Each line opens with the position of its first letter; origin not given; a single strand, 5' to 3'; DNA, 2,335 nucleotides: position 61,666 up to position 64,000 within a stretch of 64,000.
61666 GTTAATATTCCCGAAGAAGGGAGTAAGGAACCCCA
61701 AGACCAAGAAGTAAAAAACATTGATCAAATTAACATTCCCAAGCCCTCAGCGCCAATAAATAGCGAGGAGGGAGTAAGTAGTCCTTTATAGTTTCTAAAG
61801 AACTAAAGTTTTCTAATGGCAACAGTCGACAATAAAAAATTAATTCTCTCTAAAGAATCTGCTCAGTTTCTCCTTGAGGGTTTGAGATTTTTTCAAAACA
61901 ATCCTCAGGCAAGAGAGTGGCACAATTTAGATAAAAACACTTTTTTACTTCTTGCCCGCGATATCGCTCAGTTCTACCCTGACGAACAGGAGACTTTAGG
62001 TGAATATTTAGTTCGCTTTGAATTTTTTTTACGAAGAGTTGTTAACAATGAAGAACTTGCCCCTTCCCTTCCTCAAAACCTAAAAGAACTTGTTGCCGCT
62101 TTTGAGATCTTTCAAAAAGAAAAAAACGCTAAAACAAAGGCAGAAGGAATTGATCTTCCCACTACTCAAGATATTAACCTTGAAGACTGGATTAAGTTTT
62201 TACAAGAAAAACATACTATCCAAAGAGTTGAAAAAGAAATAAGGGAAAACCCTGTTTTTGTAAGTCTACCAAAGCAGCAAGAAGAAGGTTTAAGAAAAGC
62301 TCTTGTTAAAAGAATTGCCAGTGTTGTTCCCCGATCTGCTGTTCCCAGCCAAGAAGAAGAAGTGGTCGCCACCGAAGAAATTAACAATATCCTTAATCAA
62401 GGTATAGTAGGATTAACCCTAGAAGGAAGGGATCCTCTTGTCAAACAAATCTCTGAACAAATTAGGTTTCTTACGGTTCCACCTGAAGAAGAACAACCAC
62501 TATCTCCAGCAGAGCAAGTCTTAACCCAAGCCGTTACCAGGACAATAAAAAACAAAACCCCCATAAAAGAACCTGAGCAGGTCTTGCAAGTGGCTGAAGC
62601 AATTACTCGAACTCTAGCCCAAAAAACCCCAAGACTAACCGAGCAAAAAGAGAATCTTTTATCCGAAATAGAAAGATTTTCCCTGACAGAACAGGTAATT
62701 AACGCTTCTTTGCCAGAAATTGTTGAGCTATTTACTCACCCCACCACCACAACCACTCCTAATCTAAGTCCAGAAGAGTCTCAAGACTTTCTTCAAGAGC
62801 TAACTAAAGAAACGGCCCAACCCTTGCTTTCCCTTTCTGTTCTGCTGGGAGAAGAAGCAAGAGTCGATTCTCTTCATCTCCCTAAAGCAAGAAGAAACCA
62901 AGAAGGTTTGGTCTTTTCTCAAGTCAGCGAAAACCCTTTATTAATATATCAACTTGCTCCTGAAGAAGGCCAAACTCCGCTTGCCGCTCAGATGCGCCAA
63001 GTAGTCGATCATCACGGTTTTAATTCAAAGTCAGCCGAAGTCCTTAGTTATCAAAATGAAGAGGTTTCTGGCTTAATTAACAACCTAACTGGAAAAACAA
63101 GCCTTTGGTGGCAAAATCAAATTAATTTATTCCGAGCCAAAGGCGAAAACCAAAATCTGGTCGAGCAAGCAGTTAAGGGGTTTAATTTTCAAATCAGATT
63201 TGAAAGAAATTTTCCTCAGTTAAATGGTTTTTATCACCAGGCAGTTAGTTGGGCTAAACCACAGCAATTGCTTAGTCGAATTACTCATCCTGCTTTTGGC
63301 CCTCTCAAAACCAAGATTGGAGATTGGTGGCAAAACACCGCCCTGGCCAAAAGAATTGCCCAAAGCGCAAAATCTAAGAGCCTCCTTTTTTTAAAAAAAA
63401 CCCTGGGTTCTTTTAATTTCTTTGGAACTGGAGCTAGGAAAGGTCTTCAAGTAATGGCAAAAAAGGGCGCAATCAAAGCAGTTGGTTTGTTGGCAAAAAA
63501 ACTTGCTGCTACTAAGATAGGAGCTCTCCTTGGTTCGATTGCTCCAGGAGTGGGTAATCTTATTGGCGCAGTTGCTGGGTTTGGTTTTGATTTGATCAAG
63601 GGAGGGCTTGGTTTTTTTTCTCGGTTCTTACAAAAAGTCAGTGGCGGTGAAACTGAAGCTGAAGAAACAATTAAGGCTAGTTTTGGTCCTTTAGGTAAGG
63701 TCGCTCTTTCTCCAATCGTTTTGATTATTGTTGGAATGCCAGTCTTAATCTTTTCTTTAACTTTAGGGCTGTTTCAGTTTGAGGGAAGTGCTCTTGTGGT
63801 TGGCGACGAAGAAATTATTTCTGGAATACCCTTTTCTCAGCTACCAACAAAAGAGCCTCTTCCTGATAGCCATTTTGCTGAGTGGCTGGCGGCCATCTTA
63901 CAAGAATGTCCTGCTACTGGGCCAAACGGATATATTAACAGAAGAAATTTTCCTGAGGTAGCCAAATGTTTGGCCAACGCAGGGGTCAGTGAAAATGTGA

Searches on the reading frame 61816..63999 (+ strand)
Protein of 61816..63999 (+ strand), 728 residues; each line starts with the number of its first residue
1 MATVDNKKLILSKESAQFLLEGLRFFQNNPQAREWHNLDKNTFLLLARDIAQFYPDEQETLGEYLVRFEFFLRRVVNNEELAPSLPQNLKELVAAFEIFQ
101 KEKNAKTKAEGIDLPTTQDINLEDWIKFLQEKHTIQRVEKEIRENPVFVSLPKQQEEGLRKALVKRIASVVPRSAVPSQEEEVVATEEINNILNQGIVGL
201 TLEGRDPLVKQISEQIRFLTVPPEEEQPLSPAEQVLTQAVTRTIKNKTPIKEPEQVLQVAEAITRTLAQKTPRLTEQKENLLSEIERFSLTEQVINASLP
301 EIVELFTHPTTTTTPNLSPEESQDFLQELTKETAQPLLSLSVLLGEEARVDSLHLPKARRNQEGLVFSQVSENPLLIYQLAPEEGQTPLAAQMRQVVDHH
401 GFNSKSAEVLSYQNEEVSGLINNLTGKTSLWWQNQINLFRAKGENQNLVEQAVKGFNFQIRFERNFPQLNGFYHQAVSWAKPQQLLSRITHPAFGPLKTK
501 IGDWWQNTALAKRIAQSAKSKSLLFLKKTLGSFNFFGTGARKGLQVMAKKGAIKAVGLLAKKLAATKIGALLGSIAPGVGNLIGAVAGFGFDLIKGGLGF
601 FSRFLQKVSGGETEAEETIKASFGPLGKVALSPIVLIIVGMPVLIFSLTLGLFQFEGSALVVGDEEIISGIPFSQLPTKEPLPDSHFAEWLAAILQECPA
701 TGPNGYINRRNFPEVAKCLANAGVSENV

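Call 59: search_protein_families(library=pfam, proteins=[window:61816-63999:+], max_evalue=0.1)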
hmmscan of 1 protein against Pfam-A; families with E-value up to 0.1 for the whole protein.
window:61816-63999:+ (728 aa): 1 family
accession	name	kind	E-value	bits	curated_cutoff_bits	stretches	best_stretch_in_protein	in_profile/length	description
PF21724.2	DUF6861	-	0.067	13.1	28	0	541-590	29-75/194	Family of unknown function (DUF6861)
